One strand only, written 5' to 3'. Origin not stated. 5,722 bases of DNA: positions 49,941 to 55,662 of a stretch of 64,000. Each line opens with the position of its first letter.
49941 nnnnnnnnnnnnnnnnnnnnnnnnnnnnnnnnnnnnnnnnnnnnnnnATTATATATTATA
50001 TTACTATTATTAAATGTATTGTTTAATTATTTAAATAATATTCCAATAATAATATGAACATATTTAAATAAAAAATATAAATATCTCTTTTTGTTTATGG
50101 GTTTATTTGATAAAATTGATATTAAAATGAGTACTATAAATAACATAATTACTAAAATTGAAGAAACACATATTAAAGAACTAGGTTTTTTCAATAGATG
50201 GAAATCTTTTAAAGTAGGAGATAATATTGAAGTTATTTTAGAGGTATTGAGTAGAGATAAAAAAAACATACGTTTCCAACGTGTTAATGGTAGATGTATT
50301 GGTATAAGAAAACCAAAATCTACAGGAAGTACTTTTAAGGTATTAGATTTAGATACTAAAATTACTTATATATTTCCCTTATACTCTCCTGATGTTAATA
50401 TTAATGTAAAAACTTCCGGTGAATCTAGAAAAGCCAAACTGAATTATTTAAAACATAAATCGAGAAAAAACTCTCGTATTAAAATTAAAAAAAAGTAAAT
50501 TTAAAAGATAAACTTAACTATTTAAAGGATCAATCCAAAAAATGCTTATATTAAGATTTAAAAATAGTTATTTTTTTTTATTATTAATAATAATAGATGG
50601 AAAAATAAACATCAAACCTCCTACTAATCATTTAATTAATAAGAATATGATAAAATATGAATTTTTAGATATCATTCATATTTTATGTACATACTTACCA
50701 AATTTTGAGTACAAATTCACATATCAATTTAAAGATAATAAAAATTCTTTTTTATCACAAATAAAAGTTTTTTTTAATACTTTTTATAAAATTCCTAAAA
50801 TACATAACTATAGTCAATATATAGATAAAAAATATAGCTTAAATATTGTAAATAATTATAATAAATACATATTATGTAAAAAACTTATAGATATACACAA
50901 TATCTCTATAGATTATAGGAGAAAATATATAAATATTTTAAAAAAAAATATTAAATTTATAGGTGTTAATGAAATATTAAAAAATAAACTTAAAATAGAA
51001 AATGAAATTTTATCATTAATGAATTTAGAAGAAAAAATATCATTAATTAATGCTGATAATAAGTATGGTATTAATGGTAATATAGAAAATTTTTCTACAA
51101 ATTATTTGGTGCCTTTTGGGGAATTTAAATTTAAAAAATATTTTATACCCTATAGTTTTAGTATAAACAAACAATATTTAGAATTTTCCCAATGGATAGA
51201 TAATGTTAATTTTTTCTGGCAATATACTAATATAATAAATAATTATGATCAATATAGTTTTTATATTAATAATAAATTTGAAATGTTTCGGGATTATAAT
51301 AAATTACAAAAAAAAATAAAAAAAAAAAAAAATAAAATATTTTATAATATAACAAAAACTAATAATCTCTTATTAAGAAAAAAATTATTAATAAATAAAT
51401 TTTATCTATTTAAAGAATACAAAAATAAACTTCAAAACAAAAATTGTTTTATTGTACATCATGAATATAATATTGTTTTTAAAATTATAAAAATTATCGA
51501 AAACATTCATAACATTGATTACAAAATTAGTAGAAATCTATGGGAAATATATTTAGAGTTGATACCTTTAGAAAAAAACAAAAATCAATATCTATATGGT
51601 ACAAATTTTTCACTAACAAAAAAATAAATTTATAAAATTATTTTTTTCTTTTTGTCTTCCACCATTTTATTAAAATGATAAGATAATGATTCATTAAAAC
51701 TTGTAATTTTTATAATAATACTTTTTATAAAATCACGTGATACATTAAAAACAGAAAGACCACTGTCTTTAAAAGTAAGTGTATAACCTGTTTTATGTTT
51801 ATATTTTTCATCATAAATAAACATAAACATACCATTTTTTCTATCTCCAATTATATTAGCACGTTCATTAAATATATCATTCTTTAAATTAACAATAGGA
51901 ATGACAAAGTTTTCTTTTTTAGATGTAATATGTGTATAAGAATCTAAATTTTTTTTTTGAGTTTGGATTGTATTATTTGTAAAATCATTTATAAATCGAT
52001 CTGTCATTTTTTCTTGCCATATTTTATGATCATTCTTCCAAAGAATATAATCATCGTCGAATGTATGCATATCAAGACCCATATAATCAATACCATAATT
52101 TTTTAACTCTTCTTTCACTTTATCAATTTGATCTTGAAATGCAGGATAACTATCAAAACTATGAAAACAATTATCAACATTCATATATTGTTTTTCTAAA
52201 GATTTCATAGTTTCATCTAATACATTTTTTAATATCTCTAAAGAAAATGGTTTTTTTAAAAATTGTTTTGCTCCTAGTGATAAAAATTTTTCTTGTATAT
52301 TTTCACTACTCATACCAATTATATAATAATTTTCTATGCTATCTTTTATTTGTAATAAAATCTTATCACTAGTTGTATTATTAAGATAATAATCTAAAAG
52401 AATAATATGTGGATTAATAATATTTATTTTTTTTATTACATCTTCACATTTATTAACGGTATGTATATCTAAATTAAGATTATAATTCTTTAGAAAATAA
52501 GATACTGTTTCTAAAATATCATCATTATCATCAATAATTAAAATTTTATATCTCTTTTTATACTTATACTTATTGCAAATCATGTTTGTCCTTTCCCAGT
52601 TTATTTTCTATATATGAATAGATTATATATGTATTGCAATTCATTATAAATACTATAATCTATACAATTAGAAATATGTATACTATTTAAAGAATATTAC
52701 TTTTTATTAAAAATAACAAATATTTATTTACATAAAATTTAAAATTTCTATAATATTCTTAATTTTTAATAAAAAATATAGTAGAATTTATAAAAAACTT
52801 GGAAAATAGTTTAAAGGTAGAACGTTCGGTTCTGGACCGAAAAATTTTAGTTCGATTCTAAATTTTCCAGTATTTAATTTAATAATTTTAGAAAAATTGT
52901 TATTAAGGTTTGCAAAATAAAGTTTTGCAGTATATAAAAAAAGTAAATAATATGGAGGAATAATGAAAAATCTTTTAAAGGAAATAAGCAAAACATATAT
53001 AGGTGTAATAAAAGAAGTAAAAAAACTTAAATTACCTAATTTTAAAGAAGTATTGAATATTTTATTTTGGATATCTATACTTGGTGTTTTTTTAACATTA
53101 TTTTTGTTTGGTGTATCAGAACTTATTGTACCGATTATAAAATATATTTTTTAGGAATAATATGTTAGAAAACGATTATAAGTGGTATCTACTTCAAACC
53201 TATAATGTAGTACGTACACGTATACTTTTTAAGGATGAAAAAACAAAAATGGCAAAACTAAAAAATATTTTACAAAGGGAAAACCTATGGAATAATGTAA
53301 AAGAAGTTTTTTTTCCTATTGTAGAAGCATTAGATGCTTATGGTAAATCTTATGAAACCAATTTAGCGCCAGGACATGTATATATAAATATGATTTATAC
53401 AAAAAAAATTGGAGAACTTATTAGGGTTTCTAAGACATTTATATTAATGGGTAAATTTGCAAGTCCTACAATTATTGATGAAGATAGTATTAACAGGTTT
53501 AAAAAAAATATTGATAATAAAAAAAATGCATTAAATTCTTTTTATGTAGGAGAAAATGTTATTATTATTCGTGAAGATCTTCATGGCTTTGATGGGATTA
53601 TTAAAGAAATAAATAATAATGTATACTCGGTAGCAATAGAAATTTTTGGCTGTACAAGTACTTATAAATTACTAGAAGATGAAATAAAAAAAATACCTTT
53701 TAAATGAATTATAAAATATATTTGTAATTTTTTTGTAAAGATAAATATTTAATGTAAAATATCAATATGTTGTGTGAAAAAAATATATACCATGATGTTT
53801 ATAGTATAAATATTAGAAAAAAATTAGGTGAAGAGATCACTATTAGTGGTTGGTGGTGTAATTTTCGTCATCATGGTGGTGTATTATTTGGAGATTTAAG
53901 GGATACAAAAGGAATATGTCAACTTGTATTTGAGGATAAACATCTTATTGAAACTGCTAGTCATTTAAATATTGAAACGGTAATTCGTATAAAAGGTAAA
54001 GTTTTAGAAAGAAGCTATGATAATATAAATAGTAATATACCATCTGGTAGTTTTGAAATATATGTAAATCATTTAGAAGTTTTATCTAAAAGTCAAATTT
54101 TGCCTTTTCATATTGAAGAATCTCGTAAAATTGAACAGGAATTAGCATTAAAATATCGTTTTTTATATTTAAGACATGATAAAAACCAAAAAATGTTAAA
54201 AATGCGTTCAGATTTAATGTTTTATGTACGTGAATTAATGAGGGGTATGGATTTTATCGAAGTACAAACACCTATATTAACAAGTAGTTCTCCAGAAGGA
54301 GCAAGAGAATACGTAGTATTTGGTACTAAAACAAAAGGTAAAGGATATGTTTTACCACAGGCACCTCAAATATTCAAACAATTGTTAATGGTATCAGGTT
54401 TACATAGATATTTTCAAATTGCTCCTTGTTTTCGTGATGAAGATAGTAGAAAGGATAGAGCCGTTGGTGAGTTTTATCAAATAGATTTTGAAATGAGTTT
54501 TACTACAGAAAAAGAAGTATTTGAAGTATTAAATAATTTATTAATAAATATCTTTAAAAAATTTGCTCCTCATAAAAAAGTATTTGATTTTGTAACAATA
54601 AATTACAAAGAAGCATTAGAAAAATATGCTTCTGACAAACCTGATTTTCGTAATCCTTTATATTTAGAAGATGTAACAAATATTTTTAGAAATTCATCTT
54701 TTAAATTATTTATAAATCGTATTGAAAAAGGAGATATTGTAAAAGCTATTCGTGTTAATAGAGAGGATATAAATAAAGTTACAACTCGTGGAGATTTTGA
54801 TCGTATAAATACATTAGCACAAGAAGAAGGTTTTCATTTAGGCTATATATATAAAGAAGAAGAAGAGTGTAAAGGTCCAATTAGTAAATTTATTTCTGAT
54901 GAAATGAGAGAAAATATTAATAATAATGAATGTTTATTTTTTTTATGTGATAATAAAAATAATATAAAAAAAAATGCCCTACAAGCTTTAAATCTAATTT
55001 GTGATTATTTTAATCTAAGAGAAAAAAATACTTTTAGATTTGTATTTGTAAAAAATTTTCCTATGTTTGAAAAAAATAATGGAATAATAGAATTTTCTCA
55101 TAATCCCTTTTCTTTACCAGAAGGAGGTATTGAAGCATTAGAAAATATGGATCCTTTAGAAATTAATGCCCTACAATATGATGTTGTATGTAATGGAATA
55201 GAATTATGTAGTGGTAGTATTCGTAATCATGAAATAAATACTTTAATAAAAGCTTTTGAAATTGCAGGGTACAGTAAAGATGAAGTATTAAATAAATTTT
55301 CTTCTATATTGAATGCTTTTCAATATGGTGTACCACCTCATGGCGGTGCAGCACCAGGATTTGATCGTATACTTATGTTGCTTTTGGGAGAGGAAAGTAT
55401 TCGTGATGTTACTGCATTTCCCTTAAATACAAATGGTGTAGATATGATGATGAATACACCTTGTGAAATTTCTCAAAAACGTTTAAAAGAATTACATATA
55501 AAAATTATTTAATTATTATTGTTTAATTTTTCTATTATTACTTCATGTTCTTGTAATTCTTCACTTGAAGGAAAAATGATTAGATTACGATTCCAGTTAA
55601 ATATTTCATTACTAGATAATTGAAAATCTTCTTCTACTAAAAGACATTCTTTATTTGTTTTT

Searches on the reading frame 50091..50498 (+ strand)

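Call 27: search_protein_families(library=pfam, proteins=[window:50091-50498:+], max_evalue=0.001)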
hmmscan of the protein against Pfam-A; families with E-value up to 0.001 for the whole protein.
window:50091-50498:+ (135 aa): 1 family
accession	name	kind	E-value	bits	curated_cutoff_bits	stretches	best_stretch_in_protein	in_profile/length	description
PF01245.26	Ribosomal_L19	-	1e-15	58.1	22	1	19-131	2-109/111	Ribosomal protein L19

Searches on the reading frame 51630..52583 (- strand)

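Call 27: search_protein_families(library=pfam, proteins=[window:51630-52583:-], max_evalue=0.001)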
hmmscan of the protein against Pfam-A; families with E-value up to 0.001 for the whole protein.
window:51630-52583:- (317 aa): 1 family
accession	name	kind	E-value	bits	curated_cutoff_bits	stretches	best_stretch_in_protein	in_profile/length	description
PF00072.30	Response_reg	-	2.8e-11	44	30.2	1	14-121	1-109/111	Response regulator receiver domain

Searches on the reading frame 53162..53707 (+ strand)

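Call 30: search_protein_families(library=pfam, proteins=[window:53162-53707:+], max_evalue=0.001)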
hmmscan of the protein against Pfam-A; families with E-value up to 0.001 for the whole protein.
window:53162-53707:+ (181 aa): 1 family
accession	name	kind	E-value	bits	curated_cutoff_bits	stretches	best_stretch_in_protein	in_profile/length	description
PF02357.24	NusG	-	0.00072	20.5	22.2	0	7-113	2-92/93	Transcription termination factor nusG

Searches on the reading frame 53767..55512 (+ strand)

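Call 30: search_protein_families(library=pfam, proteins=[window:53767-55512:+], max_evalue=0.001)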
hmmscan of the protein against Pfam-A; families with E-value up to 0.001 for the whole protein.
window:53767-55512:+ (581 aa): 3 families
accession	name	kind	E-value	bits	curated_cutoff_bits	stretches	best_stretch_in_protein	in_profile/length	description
PF00152.25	tRNA-synt_2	-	1.1e-94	317.4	25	1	124-554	2-307/308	tRNA synthetases class II (D, K and N)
PF01336.31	tRNA_anti-codon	-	2.3e-13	50.3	27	1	24-106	1-75/75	OB-fold nucleic acid binding domain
PF02938.19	GAD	-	8e-05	23.2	23.4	1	316-400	2-91/95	GAD domain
